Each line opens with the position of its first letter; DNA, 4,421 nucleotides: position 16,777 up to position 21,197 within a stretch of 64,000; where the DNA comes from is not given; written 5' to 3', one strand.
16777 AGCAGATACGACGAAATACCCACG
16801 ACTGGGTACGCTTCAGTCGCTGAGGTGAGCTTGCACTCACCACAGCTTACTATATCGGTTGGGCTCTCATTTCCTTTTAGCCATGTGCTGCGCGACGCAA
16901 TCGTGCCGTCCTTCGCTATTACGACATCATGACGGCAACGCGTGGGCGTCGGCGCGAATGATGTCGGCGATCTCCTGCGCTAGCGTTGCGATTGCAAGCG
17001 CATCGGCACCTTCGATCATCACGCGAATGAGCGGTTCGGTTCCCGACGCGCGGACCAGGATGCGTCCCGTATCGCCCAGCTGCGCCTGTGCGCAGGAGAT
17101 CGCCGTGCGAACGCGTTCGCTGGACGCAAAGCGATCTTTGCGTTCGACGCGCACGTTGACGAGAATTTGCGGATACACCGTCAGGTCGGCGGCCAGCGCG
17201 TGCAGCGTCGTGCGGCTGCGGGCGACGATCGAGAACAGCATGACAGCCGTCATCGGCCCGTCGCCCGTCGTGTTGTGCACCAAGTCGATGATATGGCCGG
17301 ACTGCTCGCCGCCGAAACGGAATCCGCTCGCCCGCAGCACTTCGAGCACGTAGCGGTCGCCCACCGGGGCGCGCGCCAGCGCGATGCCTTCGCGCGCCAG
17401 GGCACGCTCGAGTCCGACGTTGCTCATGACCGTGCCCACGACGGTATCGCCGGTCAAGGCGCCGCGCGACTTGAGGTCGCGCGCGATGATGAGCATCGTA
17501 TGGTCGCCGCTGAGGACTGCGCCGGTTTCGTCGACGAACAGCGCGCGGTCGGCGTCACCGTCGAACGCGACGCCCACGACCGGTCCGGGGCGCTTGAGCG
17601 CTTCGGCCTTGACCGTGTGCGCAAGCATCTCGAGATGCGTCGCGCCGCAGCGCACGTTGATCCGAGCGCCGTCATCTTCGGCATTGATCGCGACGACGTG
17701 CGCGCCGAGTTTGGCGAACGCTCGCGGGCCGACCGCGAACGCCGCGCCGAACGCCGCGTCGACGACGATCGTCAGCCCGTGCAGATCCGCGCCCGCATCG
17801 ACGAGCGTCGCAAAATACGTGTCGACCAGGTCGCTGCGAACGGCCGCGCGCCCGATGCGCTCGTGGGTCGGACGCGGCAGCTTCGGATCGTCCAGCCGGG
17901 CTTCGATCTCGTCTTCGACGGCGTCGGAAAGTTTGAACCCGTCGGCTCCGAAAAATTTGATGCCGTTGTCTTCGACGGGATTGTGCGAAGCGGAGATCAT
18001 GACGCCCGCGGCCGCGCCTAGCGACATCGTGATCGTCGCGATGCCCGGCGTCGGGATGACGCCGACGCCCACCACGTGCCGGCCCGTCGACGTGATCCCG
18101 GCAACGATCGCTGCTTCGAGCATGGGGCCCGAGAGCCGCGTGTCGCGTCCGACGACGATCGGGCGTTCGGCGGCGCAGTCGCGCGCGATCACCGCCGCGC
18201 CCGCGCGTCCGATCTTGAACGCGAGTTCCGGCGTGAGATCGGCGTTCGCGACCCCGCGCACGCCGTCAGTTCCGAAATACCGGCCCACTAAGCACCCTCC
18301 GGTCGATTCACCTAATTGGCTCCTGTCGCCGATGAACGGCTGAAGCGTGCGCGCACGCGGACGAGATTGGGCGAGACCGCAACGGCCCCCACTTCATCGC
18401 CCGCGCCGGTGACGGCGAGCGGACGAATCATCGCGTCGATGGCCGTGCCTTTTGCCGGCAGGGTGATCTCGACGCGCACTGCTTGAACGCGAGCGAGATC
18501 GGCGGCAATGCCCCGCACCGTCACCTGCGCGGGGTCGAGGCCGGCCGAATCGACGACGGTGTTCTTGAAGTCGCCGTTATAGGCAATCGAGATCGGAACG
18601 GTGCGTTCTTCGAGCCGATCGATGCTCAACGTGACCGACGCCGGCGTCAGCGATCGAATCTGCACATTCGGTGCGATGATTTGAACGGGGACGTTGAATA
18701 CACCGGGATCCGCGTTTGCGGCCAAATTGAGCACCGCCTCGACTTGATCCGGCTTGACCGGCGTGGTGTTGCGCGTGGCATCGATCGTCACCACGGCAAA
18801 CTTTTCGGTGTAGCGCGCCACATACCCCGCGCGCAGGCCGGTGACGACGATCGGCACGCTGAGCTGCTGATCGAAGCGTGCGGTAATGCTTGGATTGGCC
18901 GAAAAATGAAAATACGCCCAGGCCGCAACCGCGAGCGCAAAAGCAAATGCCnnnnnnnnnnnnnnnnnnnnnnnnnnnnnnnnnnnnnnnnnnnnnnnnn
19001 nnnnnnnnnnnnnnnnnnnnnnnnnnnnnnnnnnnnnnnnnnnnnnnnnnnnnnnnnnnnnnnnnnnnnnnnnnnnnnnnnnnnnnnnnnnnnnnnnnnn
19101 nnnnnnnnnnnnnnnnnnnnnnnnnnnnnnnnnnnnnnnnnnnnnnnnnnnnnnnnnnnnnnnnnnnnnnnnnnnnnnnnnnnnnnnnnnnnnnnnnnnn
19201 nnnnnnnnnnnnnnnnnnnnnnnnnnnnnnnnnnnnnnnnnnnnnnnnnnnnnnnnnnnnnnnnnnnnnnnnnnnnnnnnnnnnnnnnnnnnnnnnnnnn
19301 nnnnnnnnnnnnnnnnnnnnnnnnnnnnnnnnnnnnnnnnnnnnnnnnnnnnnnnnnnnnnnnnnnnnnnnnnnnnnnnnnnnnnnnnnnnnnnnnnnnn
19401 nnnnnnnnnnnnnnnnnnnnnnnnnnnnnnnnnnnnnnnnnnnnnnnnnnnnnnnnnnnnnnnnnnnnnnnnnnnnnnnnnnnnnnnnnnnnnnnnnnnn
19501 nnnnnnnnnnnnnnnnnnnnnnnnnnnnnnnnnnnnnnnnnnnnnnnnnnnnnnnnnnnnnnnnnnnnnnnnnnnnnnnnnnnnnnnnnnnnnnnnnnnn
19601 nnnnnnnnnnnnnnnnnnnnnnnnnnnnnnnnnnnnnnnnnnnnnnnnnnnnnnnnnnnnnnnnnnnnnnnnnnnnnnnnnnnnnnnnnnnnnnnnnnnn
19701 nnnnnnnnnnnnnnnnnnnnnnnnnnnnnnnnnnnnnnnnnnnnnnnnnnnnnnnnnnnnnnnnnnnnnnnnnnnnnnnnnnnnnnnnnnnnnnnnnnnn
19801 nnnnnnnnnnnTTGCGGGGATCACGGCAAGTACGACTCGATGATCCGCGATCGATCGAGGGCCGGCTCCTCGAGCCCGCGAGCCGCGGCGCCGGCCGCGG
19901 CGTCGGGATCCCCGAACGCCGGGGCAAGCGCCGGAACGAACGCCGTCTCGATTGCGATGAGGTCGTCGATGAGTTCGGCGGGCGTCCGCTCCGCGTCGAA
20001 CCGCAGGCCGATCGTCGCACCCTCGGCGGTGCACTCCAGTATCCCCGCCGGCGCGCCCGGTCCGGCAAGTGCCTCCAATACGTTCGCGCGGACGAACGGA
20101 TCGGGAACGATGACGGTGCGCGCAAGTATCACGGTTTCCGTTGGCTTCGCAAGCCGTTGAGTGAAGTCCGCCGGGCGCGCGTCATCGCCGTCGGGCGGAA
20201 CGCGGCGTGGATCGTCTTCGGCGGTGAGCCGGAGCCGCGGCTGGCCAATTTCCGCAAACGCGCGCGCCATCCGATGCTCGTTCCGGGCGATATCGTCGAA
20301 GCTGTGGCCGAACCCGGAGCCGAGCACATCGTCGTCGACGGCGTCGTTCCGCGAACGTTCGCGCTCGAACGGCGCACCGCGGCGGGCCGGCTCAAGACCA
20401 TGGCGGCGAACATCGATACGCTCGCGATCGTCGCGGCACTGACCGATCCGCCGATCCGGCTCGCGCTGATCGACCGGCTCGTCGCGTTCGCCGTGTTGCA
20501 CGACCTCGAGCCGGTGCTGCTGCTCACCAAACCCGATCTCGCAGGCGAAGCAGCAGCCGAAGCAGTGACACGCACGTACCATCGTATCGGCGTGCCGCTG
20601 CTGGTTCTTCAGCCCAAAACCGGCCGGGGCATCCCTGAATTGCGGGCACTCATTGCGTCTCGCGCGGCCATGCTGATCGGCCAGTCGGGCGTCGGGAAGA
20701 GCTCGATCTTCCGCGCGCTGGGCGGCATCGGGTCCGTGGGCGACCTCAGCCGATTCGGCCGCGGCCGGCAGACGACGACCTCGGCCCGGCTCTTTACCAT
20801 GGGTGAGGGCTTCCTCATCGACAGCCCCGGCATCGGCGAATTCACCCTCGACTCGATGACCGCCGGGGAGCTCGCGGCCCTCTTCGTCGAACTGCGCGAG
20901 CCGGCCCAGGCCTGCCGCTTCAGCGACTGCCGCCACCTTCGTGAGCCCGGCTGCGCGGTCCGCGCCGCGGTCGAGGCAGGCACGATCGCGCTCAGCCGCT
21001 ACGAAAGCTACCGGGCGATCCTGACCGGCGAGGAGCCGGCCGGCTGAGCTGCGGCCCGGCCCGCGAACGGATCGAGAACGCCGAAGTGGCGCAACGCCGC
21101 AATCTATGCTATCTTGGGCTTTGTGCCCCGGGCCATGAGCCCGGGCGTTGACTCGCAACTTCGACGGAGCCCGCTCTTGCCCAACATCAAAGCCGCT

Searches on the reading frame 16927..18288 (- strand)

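Call 83: search_protein_families(library=pfam, proteins=[window:16927-18288:-], max_evalue=0.0001)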
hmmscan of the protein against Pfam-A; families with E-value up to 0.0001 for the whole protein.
window:16927-18288:- (453 aa): 4 families
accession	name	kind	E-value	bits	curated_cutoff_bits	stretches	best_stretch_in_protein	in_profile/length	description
PF02878.22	PGM_PMM_I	-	5.7e-44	149.6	22.5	1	3-134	2-133/138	Phosphoglucomutase/phosphomannomutase, alpha/beta/alpha domain I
PF02880.22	PGM_PMM_III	-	1.9e-32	112.2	20.7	1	261-369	2-111/115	Phosphoglucomutase/phosphomannomutase, alpha/beta/alpha domain III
PF00408.26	PGM_PMM_IV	-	5.7e-18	65.2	23.1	1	376-442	1-67/68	Phosphoglucomutase/phosphomannomutase, C-terminal domain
PF02879.22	PGM_PMM_II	-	5.5e-12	46.6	29.3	1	170-256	19-103/103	Phosphoglucomutase/phosphomannomutase, alpha/beta/alpha domain II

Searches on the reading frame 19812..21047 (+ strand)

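Call 83: search_protein_families(library=pfam, proteins=[window:19812-21047:+], max_evalue=0.0001)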
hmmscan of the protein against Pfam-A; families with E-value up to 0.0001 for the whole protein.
window:19812-21047:+ (411 aa): 1 family
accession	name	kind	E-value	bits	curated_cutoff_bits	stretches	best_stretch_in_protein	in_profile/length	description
PF03193.22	RsgA_GTPase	-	2.4e-38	132.1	30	1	179-346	2-173/174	RsgA GTPase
